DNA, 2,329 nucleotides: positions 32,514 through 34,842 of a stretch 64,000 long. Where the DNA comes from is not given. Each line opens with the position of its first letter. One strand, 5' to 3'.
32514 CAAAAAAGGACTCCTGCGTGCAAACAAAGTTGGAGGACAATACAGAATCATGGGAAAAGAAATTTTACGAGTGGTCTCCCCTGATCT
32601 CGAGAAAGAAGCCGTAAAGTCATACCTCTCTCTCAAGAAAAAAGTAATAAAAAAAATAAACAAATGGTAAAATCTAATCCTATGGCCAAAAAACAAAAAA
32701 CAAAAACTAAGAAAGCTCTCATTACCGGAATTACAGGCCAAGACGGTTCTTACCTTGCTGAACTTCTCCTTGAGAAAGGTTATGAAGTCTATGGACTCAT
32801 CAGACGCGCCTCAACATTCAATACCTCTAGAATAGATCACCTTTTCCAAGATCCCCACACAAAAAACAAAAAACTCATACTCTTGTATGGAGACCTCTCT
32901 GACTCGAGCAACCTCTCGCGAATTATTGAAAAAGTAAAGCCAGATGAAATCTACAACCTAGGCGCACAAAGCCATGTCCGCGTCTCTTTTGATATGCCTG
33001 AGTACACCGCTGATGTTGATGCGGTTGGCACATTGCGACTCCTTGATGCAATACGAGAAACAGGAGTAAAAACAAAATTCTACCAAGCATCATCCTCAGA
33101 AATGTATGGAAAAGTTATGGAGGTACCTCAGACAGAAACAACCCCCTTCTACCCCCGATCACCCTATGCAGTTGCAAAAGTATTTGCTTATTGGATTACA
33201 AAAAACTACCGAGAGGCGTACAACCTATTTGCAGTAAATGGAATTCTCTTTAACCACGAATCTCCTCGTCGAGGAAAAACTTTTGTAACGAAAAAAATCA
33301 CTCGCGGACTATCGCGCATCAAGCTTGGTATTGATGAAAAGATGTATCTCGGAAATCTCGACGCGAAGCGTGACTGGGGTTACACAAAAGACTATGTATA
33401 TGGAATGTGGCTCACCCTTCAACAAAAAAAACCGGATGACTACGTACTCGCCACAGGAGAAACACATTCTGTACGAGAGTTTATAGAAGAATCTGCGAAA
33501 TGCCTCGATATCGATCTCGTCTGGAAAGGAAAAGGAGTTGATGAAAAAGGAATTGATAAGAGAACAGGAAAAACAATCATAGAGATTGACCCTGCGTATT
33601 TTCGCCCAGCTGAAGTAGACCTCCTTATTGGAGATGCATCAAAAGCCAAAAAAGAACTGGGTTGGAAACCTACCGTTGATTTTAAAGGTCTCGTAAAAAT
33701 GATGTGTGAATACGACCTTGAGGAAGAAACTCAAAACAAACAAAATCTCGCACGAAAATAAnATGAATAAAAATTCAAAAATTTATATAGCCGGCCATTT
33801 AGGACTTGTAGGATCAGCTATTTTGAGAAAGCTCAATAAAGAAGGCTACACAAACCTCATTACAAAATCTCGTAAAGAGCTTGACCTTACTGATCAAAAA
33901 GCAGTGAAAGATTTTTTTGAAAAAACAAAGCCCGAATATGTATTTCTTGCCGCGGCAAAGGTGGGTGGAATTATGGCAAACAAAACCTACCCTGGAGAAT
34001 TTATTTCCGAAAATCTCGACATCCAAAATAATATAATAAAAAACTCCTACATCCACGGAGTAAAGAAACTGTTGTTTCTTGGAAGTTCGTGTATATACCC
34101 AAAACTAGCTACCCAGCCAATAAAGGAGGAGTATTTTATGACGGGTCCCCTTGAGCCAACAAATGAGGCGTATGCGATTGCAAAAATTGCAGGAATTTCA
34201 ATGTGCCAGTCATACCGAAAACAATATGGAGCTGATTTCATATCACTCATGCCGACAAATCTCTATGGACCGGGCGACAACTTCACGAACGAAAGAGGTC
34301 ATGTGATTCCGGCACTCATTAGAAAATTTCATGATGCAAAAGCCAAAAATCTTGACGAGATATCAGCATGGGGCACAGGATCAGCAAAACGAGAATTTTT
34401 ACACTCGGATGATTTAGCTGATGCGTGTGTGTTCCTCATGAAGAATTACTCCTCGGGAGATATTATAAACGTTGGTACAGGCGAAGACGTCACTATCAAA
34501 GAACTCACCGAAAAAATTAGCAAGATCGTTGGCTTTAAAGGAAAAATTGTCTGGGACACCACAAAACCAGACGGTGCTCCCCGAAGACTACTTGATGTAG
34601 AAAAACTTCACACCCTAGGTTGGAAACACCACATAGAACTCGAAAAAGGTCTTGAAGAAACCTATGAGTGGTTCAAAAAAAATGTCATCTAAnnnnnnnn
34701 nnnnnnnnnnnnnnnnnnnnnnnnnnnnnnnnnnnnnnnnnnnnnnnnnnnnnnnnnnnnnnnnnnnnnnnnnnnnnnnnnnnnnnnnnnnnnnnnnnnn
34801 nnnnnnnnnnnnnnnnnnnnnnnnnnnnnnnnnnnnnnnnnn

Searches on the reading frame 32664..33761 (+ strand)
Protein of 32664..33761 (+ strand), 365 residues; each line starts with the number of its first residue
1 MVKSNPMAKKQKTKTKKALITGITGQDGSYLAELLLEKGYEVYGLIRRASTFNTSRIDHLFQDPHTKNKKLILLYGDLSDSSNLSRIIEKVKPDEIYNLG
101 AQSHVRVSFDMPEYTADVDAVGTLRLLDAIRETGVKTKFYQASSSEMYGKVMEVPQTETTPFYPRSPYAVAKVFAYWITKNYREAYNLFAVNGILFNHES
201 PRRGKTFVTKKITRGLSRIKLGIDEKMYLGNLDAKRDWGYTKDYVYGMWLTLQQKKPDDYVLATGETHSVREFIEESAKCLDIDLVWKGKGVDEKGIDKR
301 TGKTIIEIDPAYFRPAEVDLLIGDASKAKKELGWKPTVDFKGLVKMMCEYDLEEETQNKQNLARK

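Call 4: search_protein_families(library=ncbifam, proteins=[window:32664-33761:+])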
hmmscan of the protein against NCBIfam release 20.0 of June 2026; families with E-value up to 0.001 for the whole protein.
window:32664-33761:+ (365 aa): 16 families
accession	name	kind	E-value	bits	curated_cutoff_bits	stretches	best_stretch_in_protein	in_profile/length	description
TIGR01472.1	gmd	equivalog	1.4e-175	583.5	415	1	16-354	1-341/342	GDP-mannose 4,6-dehydratase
TIGR01181.1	dTDP_gluc_dehyt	equivalog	4.5e-31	108.1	365.1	1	18-356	2-316/321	dTDP-glucose 4,6-dehydratase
TIGR04180.1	EDH_00030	hypoth_equivalog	1.8e-30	106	475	1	19-338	2-296/297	NAD-dependent 4,6-dehydratase LegB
TIGR02622.1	CDP_4_6_dhtase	equivalog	8e-25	87.7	278.45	1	15-186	4-172/352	CDP-glucose 4,6-dehydratase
TIGR01179.1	galE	equivalog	2e-23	82.7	262.3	1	18-189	2-167/332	UDP-glucose 4-epimerase GalE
NF007582.0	PRK10217.1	equivalog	6.7e-18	64.9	698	1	16-360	2-340/355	dTDP-glucose 4,6-dehydratase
NF007490.0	PRK10084.1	subfamily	2.6e-14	53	649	1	68-355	49-338/361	dTDP-glucose 4,6-dehydratase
NF007956.0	PRK10675.1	subfamily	1.9e-12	46.9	394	1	17-186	2-167/338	UDP-glucose 4-epimerase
NF011728.1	PRK15181.1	equivalog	2.8e-12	46.3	760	1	13-250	13-247/348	Vi polysaccharide biosynthesis UDP-N-acetylglucosaminuronic acid C-4 epimerase TviC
NF043036.1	ErythonDh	equivalog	2.2e-10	40.3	325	1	17-182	2-163/321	D-erythronate dehydrogenase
NF052578.1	StrlDmthSdmBMthl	equivalog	5e-09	36.4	600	1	18-272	3-236/328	sterol demethylase protein SdmB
TIGR03466.1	HpnA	hypoth_equivalog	6.2e-07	28.6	367.65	1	17-165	2-135/327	hopanoid-associated sugar epimerase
NF041015.1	UDPsulfquin_syn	equivalog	1.3e-06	27.6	575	1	17-149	2-149/384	UDP-sulfoquinovose synthase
NF058621.1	DiazavRedAvaA7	equivalog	9e-05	22.2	400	0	18-141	3-112/304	3-diazoavenalumate denitrifying reductase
NF047420.2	EF_P_mod_YmfI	equivalog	0.00019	21.2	238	1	18-115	2-96/236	elongation factor P 5-aminopentanone reductase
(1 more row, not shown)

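Call 5: search_protein_families(library=pfam, proteins=[window:32664-33761:+])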
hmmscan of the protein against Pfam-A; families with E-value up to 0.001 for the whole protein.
window:32664-33761:+ (365 aa): 5 families
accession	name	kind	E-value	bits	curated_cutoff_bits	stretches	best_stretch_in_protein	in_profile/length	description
PF16363.11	GDP_Man_Dehyd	-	5.6e-155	516.2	27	1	19-347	1-332/332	GDP-mannose 4,6 dehydratase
PF01370.27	Epimerase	-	2.8e-75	253.2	20.9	1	18-262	1-239/240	NAD dependent epimerase/dehydratase family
PF04321.23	RmlD_sub_bind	-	4.4e-07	29.7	27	1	17-175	2-132/287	RmlD substrate binding domain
PF02719.21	Polysacc_synt_2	-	3.4e-06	26.9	20.2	1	19-137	2-122/293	Polysaccharide biosynthesis protein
PF05368.20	NmrA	-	0.0001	22.5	27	1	15-140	2-104/298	NmrA-like family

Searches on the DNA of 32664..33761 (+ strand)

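Call 12: search_dna_similar(query=window:32664-33761:+, collection=ecoli_genomes, mode=distant, max_rows=15)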
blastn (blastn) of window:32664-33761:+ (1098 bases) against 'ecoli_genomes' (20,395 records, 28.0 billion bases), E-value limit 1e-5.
Records with a match: 4845; places in all: 5588; records where one place covers at least 80% of the query: 4.
Genomes with a match: 4844 of 5426; with a place that covers at least 80% of the query: 4. Places per genome that has any: lowest 1, median 1, highest 2. On chromosomes: 5583 places; on plasmids: 5.
Best place of each record, by identity: 60-80% 4845.
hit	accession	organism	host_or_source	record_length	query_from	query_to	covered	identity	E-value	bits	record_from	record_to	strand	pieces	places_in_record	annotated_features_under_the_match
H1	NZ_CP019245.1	Escherichia coli strain Combat13F7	Homo sapiens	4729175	46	1007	88%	62.6%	3e-21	113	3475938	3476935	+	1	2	gmd: GDP-mannose 4,6-dehydratase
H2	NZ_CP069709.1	Escherichia coli strain EA7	pig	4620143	46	1007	88%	62.6%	3e-21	113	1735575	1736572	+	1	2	gmd: GDP-mannose 4,6-dehydratase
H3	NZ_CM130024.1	Escherichia coli strain APEC_AN-25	Gallus gallus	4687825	46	1007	88%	62.6%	3e-21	113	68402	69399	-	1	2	gmd: GDP-mannose 4,6-dehydratase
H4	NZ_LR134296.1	Escherichia coli strain NCTC9041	missing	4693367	46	1007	88%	62.6%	3e-21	113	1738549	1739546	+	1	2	gmd: GDP-mannose 4,6-dehydratase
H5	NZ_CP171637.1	Escherichia coli strain TC24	Bos taurus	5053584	46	819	70%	66.5%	2e-47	200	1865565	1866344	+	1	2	gmd: GDP-mannose 4,6-dehydratase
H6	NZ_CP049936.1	Escherichia coli strain JL05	milk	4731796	46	819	70%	66.3%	3e-46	196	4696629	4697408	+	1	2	gmd: GDP-mannose 4,6-dehydratase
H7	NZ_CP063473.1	Escherichia coli strain EM18-18-42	not applicable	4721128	46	819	70%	66.3%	3e-46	196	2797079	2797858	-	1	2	gmd: GDP-mannose 4,6-dehydratase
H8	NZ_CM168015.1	Escherichia coli strain PEC209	Sus scrofa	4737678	46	819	70%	66.3%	3e-46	196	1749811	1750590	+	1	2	gmd: GDP-mannose 4,6-dehydratase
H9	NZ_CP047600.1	Escherichia coli O84:H7 strain Trh52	Homo sapiens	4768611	40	819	71%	65.6%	3e-40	177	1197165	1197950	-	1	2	gmd: GDP-mannose 4,6-dehydratase | glycosyltransferase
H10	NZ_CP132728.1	Escherichia coli strain LZSFT34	-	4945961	40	819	71%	65.6%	3e-40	177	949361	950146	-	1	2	gmd: GDP-mannose 4,6-dehydratase | glycosyltransferase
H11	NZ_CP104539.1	Escherichia coli strain E6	Poultry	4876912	40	819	71%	65.6%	3e-40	177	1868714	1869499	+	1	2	gmd: GDP-mannose 4,6-dehydratase | glycosyltransferase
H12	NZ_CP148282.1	Escherichia coli strain Z1323PEC0010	Dog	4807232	40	819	71%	65.6%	3e-40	177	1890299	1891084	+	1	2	gmd: GDP-mannose 4,6-dehydratase | glycosyltransferase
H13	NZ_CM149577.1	Escherichia coli strain MEI1O2-23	Soil surface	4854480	40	819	71%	65.6%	3e-40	177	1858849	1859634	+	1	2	gmd: GDP-mannose 4,6-dehydratase | glycosyltransferase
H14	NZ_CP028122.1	Escherichia coli O43 str. RM10042 strain RM10042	Bos taurus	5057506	51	819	70%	66.5%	8e-47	198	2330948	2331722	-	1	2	gmd: GDP-mannose 4,6-dehydratase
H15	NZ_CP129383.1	Escherichia coli strain STEC434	Homo sapiens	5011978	51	819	70%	66.5%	8e-47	198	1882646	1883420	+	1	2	gmd: GDP-mannose 4,6-dehydratase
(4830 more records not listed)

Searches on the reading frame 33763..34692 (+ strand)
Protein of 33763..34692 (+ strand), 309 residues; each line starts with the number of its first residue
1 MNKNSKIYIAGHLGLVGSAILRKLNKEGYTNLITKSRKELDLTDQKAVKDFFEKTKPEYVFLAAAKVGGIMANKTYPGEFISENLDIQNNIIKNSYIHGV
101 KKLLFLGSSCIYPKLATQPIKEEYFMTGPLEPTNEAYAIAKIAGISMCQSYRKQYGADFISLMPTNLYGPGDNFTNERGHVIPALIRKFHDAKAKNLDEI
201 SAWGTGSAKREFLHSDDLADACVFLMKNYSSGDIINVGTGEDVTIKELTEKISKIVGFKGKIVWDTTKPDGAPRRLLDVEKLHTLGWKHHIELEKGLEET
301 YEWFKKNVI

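Call 4: search_protein_families(library=ncbifam, proteins=[window:33763-34692:+])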
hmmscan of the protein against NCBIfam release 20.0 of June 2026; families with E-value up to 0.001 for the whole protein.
window:33763-34692:+ (309 aa): 15 families
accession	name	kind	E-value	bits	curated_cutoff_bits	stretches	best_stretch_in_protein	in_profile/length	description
NF047922.1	GDPFucSynFcl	equivalog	5.5e-149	495.7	500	1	4-307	2-304/308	GDP-L-fucose synthase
TIGR01181.1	dTDP_gluc_dehyt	equivalog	1.4e-22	80.3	365.1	1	39-307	56-314/321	dTDP-glucose 4,6-dehydratase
TIGR01179.1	galE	equivalog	7.2e-22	77.6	262.3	1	39-307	53-328/332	UDP-glucose 4-epimerase GalE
TIGR04180.1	EDH_00030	hypoth_equivalog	1.3e-16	60.6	475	1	41-268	57-268/297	NAD-dependent 4,6-dehydratase LegB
TIGR02197.1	heptose_epim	equivalog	1.4e-12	47.4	274.6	1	7-262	1-266/316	ADP-glyceromanno-heptose 6-epimerase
NF007490.0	PRK10084.1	subfamily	1.9e-10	40.3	649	1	130-307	161-337/361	dTDP-glucose 4,6-dehydratase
NF008360.0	PRK11150.1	equivalog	5.8e-07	29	452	1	7-252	2-250/310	ADP-glyceromanno-heptose 6-epimerase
NF008872.0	PRK11908.1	equivalog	2.2e-06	27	294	1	85-256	94-271/349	bifunctional UDP-4-keto-pentose/UDP-xylose synthase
TIGR02622.1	CDP_4_6_dhtase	equivalog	8e-06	25.2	278.45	1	34-307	55-333/352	CDP-glucose 4,6-dehydratase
NF007582.0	PRK10217.1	equivalog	1.4e-05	24.4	698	1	123-307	146-334/355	dTDP-glucose 4,6-dehydratase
TIGR01777.1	yfcH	hypoth_equivalog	6.3e-05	22.7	207.35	0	203-256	188-241/292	TIGR01777 family oxidoreductase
TIGR01214.1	rmlD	equivalog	6.5e-05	22.2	224.05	1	6-65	1-59/285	dTDP-4-dehydrorhamnose reductase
TIGR03466.1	HpnA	hypoth_equivalog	0.00012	21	367.65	0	7-259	3-249/327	hopanoid-associated sugar epimerase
NF007956.0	PRK10675.1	subfamily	0.0002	20.6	394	0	206-306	227-331/338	UDP-glucose 4-epimerase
NF042422.1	oxyalk_red_OleD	equivalog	0.00029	20.3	580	1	7-186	3-181/329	2-alkyl-3-oxoalkanoate reductase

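Call 5: search_protein_families(library=pfam, proteins=[window:33763-34692:+])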
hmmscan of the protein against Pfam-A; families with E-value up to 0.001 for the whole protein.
window:33763-34692:+ (309 aa): 4 families
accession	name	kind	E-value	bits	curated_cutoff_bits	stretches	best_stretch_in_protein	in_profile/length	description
PF01370.27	Epimerase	-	3.8e-66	223.4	20.9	1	7-238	1-240/240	NAD dependent epimerase/dehydratase family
PF16363.11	GDP_Man_Dehyd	-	1.5e-21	77.7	27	1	39-300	58-332/332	GDP-mannose 4,6 dehydratase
PF04321.23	RmlD_sub_bind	-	1.1e-07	31.7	27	1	6-65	2-60/287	RmlD substrate binding domain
PF02719.21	Polysacc_synt_2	-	1.4e-05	24.9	20.2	0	40-106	61-126/293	Polysaccharide biosynthesis protein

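Call 7: search_solved_structures(query=window:33763-34692:+, max_evalue=1e-20)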
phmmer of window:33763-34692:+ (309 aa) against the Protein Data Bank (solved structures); distinct sequences matched with E-value up to 1e-20: 24.
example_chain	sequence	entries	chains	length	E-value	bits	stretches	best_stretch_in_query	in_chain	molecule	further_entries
1bsv_A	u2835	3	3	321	2e-112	378.5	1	5-307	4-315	PROTEIN (GDP-FUCOSE SYNTHETASE) | GDP-FUCOSE SYNTHETASE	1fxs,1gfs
1bws_A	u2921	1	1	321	5.3e-112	377.1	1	5-307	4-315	PROTEIN (GDP-4-KETO-6-DEOXY-D-MANNOSE EPIMERASE/REDUCTASE)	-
1e6u_A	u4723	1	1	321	1.7e-111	375.4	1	5-307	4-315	GDP-FUCOSE SYNTHETASE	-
1e7s_A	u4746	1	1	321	2.6e-111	374.8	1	5-307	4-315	GDP-FUCOSE SYNTHETASE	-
1e7q_A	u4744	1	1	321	3.2e-111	374.5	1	5-307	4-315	GDP-FUCOSE SYNTHETASE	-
1e7r_A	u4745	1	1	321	1.8e-110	372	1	5-307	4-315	GDP-FUCOSE SYNTHETASE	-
7anh_A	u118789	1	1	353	1.1e-105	356.3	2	1-196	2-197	GDP-L-fucose synthase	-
8du0_A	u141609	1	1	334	8.9e-101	340.2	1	5-305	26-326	GDP-L-fucose synthase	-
7ll6_A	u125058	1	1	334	8.9e-101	340.2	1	5-305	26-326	GDP-L-fucose synthase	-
7cxt_A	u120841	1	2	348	1.1e-88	300.6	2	1-195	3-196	GDP-L-fucose synthase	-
7m13_A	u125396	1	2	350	1.1e-88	300.5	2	1-195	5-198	GDP-L-fucose synthase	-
7anc_A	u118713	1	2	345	1.6e-88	300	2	1-196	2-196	GDP-L-fucose synthase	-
8ewu_A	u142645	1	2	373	4.8e-84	285.3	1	1-196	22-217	GDP-L-fucose synthase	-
4b8w_A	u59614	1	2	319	5e-54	186.7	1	5-307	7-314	GDP-L-FUCOSE SYNTHASE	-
4b8z_A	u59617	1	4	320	5e-54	186.7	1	5-307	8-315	GDP-L-FUCOSE SYNTHASE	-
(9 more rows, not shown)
